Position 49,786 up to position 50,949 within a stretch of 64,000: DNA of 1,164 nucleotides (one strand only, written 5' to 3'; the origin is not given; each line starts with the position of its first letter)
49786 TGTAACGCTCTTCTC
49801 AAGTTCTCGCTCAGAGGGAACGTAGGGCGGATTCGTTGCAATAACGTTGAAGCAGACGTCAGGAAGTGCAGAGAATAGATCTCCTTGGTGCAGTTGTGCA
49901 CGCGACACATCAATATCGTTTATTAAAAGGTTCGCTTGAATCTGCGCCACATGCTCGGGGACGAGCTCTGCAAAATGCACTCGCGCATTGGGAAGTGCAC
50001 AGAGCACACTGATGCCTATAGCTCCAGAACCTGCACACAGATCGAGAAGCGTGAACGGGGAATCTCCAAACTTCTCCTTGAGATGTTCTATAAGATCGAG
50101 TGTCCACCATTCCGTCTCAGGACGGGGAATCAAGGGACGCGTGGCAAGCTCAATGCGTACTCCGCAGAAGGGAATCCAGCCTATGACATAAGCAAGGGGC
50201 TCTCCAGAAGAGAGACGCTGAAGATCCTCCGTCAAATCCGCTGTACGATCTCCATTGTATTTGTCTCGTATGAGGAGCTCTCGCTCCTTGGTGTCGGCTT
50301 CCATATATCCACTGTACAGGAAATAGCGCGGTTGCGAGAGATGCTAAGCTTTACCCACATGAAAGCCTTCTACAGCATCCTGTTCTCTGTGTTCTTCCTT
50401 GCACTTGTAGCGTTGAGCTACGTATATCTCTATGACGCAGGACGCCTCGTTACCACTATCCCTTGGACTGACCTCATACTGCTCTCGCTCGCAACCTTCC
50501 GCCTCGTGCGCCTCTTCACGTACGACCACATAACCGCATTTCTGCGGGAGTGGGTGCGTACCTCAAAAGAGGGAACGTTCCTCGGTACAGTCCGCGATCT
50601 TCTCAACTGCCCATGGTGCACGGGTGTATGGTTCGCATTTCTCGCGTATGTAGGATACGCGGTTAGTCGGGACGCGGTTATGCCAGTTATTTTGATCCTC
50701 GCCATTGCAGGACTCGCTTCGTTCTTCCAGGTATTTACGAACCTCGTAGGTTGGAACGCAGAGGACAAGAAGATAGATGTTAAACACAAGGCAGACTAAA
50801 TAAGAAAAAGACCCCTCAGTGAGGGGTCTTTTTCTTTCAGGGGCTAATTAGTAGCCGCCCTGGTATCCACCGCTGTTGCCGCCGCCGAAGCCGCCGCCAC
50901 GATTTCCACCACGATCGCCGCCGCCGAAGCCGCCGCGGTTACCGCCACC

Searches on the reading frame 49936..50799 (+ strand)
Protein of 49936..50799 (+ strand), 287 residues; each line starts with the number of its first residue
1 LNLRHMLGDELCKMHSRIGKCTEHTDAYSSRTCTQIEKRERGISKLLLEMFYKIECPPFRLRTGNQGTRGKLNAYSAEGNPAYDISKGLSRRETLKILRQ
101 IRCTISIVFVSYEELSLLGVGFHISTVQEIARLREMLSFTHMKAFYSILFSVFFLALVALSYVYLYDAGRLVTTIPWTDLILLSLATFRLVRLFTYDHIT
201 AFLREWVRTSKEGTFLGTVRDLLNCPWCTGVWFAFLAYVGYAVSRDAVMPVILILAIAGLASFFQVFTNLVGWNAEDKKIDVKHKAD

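Call 55: search_protein_families(library=pfam, proteins=[window:49936-50799:+], max_evalue=0.00001)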
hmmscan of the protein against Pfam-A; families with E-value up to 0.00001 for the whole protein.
window:49936-50799:+ (287 aa): 1 family
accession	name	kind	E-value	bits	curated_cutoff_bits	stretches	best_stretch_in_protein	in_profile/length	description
PF07098.16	DUF1360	-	7e-17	61.7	21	1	182-267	1-101/102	Protein of unknown function (DUF1360)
